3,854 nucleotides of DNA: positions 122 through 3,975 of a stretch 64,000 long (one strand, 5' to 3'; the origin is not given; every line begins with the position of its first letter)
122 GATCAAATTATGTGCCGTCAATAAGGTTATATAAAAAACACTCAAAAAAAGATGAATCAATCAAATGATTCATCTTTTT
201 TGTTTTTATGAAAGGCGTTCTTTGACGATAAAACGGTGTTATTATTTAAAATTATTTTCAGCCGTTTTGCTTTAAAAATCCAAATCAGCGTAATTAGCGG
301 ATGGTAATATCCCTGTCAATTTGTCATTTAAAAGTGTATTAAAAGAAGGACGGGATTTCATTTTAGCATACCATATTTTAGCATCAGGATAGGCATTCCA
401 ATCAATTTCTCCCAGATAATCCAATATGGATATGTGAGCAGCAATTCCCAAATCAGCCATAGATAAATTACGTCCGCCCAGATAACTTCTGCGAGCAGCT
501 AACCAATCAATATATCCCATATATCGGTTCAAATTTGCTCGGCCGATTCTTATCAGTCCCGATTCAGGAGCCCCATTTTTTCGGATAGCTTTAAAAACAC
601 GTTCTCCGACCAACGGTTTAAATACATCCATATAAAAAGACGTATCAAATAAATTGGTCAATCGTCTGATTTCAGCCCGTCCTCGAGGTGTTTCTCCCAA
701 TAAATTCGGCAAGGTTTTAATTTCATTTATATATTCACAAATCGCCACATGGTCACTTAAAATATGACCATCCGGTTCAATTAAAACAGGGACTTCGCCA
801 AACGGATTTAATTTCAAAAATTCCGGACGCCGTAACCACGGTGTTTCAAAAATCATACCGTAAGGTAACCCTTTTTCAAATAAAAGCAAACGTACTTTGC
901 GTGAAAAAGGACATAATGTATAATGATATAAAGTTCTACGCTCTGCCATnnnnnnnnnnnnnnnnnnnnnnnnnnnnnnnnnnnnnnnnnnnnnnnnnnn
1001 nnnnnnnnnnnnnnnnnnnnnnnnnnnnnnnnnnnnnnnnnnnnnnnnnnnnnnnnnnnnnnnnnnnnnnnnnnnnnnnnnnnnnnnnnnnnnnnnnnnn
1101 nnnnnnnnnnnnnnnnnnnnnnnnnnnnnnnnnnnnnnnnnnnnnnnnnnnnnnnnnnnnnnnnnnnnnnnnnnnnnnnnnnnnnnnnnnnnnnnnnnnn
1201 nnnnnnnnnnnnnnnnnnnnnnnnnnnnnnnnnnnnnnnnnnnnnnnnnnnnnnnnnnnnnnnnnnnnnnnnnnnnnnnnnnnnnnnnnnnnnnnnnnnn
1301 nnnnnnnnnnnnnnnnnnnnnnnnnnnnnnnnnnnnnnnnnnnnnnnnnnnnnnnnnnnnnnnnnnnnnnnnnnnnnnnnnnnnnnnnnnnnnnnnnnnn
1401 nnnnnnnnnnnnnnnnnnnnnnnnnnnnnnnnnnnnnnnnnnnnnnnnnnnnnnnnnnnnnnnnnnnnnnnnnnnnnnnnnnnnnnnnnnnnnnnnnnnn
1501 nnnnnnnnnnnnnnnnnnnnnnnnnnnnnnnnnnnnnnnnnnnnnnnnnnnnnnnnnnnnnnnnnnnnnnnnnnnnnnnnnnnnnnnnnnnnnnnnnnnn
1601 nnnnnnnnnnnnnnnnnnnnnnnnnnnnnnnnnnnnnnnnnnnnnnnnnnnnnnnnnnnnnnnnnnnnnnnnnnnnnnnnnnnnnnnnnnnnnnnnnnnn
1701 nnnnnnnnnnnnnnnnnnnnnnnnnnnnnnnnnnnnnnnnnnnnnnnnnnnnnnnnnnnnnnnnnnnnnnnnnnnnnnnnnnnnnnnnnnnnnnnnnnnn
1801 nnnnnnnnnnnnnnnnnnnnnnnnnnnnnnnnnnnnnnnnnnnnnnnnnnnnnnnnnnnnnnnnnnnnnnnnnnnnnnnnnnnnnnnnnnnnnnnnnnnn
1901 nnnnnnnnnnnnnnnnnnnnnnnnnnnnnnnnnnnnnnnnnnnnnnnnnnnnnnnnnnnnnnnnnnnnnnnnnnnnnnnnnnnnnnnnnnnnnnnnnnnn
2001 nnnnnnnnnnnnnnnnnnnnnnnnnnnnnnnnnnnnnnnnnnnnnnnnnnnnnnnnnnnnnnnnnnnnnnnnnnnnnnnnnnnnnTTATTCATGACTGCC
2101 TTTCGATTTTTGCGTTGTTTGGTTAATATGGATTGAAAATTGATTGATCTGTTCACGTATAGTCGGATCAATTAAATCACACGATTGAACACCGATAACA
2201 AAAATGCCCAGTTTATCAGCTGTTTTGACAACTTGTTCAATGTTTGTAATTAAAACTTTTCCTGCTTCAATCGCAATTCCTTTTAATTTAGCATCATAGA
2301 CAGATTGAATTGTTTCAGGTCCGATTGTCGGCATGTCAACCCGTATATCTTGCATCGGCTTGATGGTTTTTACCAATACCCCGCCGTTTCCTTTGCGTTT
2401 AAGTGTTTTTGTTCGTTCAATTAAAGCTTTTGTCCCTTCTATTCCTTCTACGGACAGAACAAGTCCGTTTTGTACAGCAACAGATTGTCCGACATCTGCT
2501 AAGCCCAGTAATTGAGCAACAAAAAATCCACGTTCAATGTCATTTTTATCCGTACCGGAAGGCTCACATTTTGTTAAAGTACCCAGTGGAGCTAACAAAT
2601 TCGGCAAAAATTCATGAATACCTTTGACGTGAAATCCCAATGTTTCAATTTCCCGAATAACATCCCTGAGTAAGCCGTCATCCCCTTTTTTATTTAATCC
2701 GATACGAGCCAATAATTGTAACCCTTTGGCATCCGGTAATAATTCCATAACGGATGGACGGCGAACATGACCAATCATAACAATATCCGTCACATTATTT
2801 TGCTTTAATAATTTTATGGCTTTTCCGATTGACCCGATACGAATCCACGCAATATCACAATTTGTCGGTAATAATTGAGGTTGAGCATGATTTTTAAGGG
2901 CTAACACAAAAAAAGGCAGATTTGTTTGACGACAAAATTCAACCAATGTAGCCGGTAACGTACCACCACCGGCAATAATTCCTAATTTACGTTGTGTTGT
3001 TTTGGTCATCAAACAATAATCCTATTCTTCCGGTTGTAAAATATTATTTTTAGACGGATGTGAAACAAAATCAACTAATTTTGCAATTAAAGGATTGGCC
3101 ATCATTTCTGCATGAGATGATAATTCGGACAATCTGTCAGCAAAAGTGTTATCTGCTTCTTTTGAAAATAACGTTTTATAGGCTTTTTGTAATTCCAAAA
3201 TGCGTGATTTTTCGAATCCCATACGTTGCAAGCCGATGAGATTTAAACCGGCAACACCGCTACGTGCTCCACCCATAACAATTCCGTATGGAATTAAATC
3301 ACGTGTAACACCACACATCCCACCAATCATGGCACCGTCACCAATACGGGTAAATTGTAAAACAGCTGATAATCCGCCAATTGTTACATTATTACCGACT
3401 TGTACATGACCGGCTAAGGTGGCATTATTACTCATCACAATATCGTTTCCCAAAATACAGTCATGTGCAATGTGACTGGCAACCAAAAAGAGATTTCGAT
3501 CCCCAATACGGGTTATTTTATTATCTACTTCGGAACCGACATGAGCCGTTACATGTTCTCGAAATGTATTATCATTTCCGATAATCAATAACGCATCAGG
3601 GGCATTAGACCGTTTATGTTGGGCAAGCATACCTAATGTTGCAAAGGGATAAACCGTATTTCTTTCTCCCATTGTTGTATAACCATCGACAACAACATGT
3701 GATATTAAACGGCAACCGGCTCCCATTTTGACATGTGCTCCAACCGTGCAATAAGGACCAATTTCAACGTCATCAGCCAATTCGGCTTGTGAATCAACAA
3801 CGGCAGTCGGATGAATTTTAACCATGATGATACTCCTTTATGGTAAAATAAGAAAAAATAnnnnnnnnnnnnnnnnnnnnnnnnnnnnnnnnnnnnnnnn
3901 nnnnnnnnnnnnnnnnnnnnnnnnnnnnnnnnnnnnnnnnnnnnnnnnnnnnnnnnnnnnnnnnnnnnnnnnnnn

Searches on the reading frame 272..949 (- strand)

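Call 69: search_protein_families(library=pfam, proteins=[window:272-949:-], max_evalue=0.0001)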
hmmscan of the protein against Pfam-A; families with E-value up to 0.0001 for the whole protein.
window:272-949:- (225 aa): 3 families
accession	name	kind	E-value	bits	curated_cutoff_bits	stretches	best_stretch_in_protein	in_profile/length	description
PF13409.12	GST_N_2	-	4e-19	69.4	25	1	13-76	2-69/70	Glutathione S-transferase, N-terminal domain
PF13417.12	GST_N_3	-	1.3e-15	57.9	22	1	7-77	1-70/75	Glutathione S-transferase, N-terminal domain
PF02798.26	GST_N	-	7.6e-12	45.8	20.9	1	6-75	4-75/76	Glutathione S-transferase, N-terminal domain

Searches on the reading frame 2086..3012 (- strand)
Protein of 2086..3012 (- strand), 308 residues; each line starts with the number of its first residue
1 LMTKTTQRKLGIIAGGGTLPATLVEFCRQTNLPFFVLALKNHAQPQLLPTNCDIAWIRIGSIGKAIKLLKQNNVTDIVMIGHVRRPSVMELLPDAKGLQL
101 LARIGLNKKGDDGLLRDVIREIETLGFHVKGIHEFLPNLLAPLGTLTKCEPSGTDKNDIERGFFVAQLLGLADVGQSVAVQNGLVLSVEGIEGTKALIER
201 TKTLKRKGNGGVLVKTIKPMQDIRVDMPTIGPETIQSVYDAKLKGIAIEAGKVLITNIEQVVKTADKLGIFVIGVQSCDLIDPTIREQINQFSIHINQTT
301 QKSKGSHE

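Call 69: search_protein_families(library=pfam, proteins=[window:2086-3012:-], max_evalue=0.0001)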
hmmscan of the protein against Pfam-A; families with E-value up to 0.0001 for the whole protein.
window:2086-3012:- (308 aa): 2 families
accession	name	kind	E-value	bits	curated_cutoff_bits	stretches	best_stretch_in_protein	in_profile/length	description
PF06230.17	LpxI_C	-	2.1e-42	144.5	25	1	144-273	3-131/131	LpxI C-terminal domain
PF17930.7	LpxI_N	-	1.8e-38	131.8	25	1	9-139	1-129/129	LpxI N-terminal domain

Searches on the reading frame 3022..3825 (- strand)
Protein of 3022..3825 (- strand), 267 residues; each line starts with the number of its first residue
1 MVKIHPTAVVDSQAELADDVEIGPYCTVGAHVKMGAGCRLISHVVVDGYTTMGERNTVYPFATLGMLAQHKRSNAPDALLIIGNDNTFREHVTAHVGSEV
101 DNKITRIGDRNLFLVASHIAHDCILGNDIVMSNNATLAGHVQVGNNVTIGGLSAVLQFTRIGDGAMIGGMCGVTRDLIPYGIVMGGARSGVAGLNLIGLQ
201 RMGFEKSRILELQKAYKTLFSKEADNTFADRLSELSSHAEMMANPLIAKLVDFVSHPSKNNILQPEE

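Call 69: search_protein_families(library=pfam, proteins=[window:3022-3825:-], max_evalue=0.0001)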
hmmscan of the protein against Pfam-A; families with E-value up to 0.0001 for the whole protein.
window:3022-3825:- (267 aa): 2 families
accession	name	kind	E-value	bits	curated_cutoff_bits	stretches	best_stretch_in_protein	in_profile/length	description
PF00132.30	Hexapep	-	1.6e-20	72.3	27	2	140-175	1-36/36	Bacterial transferase hexapeptide (six repeats)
PF13720.11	Acetyltransf_11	-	1.2e-15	58.1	24.5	1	176-258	1-78/82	Udp N-acetylglucosamine O-acyltransferase; Domain 2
